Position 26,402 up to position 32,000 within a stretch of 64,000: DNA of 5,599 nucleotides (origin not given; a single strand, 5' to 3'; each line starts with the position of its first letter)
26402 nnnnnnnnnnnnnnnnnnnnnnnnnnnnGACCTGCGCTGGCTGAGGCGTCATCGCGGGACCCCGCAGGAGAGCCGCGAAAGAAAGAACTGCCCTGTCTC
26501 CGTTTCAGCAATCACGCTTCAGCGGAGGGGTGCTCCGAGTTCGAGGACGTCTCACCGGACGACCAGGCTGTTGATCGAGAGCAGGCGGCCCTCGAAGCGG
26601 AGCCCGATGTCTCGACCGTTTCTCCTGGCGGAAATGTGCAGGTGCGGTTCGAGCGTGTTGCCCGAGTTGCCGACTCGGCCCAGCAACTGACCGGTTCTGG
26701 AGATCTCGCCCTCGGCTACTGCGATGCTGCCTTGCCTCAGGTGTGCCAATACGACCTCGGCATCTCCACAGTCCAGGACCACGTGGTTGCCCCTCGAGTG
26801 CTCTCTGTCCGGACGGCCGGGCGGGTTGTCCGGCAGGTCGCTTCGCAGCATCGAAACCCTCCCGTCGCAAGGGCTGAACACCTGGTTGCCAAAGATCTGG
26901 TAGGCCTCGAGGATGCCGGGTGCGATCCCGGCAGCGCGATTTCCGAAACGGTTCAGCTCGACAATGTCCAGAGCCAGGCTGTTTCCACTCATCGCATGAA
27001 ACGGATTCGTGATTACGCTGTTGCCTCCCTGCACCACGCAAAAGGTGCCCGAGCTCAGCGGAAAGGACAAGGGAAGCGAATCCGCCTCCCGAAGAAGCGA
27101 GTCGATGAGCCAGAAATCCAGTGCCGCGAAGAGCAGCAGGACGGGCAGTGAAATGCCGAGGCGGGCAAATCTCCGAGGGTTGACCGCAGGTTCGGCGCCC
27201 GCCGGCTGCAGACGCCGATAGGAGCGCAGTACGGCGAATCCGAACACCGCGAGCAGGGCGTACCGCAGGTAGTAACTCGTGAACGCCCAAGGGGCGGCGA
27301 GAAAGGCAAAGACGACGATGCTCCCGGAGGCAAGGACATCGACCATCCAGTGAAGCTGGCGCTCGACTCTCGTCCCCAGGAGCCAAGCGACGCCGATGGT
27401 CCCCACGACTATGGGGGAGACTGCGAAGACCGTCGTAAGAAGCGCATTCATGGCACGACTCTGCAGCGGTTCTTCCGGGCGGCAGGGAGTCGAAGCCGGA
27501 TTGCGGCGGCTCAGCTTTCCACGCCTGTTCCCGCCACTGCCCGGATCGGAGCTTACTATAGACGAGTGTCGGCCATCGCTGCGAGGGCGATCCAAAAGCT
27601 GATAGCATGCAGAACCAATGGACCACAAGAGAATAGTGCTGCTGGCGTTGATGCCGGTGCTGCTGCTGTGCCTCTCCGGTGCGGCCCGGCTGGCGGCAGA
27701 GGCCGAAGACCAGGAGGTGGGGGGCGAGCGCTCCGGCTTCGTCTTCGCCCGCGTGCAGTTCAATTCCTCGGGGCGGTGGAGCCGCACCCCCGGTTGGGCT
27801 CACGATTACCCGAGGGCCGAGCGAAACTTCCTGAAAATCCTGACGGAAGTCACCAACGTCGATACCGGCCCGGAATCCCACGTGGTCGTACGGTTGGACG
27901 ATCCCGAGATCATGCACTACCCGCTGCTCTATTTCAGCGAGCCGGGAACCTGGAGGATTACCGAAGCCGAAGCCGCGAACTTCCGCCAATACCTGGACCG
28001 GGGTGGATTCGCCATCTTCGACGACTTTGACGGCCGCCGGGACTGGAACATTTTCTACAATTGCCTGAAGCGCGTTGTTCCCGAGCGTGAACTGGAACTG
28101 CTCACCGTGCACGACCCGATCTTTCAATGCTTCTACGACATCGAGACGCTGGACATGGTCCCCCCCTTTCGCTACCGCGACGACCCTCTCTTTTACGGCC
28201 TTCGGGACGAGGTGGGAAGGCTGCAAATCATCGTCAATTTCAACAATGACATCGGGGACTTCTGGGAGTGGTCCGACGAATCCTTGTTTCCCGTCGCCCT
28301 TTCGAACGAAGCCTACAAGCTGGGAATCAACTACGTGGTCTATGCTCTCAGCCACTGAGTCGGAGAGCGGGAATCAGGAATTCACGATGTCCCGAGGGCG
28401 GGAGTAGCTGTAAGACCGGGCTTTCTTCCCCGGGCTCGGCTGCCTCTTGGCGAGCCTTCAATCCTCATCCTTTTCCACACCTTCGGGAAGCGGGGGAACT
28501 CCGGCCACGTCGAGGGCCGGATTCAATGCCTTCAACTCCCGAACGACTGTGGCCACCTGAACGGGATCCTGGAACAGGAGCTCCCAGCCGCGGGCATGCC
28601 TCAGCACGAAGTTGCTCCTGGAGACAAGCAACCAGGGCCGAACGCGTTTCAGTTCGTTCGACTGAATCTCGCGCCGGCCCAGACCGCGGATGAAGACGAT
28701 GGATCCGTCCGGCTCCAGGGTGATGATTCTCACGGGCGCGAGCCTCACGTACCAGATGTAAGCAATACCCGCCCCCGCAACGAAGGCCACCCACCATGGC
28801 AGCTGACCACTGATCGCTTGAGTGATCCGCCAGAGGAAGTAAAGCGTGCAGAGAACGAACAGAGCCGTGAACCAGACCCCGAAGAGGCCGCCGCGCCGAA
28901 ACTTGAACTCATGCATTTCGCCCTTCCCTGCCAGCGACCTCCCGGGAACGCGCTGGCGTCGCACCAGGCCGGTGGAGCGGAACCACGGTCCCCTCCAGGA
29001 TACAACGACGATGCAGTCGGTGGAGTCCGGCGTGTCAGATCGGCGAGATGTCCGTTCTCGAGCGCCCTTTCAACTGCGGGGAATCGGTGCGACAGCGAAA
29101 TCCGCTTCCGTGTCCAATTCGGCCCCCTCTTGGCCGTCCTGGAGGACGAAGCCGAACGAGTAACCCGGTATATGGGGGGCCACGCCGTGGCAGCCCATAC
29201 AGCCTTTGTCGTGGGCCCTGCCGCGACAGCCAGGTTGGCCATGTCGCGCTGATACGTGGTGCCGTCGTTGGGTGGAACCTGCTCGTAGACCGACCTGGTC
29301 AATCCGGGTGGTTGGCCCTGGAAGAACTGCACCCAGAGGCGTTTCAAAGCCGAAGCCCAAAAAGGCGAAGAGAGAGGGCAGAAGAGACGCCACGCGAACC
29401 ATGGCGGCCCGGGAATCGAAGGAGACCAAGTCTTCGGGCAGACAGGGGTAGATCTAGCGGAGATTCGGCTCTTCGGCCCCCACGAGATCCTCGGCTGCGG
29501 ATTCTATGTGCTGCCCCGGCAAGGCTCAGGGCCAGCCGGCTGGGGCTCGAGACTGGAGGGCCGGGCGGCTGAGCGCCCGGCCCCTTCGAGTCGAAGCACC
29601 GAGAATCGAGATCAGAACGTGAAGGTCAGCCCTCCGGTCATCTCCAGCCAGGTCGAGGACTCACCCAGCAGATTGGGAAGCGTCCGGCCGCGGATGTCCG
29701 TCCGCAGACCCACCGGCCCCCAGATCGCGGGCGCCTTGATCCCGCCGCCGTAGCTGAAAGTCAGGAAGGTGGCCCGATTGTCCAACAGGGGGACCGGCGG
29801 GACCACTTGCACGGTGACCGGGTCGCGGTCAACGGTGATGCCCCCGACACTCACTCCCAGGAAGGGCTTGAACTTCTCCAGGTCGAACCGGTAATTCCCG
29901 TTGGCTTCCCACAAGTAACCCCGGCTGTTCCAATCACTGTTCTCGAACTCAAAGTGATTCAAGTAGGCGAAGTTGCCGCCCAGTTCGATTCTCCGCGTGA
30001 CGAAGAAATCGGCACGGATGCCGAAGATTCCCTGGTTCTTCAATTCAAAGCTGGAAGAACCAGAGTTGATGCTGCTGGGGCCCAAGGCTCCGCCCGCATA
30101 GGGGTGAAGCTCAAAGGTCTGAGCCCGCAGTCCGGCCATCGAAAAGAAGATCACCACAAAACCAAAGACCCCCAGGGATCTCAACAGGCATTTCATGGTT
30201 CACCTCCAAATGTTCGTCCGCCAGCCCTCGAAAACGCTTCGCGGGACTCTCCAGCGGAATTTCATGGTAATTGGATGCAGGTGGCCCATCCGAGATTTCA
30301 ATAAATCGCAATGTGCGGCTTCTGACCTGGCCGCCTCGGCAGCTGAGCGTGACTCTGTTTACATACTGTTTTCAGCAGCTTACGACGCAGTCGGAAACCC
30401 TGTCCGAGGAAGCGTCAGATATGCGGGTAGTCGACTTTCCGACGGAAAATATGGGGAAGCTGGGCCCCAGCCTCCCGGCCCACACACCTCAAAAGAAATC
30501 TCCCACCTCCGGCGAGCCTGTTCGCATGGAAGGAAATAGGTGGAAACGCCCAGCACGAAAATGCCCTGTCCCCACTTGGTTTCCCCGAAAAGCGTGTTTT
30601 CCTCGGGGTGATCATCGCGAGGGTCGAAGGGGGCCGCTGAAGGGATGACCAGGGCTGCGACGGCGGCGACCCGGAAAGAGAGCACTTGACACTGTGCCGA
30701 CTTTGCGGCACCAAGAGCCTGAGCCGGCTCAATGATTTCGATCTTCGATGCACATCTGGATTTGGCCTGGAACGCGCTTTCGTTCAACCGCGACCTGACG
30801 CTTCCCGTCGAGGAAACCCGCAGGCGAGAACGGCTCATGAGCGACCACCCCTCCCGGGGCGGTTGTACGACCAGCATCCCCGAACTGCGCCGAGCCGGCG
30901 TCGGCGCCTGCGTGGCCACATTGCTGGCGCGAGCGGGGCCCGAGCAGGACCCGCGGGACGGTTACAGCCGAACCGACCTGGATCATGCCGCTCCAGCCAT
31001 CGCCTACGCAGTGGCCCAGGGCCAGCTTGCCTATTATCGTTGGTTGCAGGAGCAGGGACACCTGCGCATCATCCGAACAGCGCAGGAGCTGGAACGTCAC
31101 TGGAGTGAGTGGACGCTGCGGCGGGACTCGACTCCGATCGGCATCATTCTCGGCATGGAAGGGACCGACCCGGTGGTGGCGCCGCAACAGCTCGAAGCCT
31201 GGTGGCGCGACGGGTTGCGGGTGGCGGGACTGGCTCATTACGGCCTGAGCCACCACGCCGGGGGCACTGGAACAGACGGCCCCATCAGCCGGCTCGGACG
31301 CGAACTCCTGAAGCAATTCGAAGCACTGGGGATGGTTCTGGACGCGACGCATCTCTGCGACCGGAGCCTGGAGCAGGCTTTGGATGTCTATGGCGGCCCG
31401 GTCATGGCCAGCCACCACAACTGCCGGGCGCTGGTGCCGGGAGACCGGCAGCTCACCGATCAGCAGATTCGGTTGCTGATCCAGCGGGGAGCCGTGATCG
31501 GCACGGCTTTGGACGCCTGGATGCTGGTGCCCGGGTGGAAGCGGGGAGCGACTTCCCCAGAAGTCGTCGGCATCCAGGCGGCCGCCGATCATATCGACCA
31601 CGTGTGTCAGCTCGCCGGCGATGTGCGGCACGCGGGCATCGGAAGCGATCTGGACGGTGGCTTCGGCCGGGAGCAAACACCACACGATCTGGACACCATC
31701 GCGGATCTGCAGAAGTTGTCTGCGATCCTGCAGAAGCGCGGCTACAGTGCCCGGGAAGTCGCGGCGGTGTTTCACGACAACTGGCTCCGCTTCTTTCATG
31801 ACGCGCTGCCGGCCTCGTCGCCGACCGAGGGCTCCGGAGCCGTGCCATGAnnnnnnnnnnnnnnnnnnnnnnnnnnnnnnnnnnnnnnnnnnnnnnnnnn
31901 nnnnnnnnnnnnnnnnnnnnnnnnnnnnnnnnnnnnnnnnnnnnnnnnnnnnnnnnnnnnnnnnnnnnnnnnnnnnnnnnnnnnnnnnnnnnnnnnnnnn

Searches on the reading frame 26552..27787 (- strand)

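Call 25: search_protein_families(library=pfam, proteins=[window:26552-27787:-], max_evalue=0.001)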
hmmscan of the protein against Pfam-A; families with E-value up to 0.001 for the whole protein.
window:26552-27787:- (411 aa): 1 family
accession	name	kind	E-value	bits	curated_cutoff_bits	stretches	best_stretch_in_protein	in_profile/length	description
PF01551.29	Peptidase_M23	-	1.4e-10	41.7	28.7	1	300-393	13-93/96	Peptidase family M23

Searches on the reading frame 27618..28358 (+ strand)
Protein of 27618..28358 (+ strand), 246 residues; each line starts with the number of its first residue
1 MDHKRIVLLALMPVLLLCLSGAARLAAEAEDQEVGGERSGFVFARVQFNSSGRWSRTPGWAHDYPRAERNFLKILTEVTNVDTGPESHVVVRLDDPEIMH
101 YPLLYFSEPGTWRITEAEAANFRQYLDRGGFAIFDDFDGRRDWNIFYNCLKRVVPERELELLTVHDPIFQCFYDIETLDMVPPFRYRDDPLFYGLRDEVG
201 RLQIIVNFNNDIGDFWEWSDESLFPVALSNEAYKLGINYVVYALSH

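Call 83: search_protein_families(library=pfam, proteins=[window:27618-28358:+], max_evalue=0.001)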
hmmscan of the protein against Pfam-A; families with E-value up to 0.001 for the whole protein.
window:27618-28358:+ (246 aa): 1 family
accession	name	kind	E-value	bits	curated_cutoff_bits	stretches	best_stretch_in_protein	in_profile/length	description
PF13709.12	DUF4159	-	1.3e-46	159.1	25.9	1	43-244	2-202/202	Domain of unknown function (DUF4159)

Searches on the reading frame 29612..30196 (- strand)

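Call 83: search_protein_families(library=pfam, proteins=[window:29612-30196:-], max_evalue=0.001)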
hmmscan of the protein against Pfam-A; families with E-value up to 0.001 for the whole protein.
window:29612-30196:- (194 aa): 1 family
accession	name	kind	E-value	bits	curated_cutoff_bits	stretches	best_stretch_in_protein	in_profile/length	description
PF13505.12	OMP_b-brl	-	1.3e-08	35.7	28.7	1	15-155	6-138/175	Outer membrane protein beta-barrel domain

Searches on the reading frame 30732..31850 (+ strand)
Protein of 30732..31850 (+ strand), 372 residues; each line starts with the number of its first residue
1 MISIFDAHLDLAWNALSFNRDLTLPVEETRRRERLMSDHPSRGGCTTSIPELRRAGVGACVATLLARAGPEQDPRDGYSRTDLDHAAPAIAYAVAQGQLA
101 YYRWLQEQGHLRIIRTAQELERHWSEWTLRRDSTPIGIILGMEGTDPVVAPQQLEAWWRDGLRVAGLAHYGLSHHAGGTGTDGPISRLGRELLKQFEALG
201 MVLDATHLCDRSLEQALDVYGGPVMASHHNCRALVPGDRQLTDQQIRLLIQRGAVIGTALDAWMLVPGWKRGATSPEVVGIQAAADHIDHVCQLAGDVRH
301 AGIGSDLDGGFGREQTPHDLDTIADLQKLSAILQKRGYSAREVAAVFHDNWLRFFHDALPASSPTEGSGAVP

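Call 18: search_protein_families(library=pfam, proteins=[window:30732-31850:+], max_evalue=0.001)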
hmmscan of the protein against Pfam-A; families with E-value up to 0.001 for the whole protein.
window:30732-31850:+ (372 aa): 1 family
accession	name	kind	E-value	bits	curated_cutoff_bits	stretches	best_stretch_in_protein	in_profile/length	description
PF01244.27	Peptidase_M19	-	5.4e-49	167.5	26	1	2-356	6-318/319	Membrane dipeptidase (Peptidase family M19)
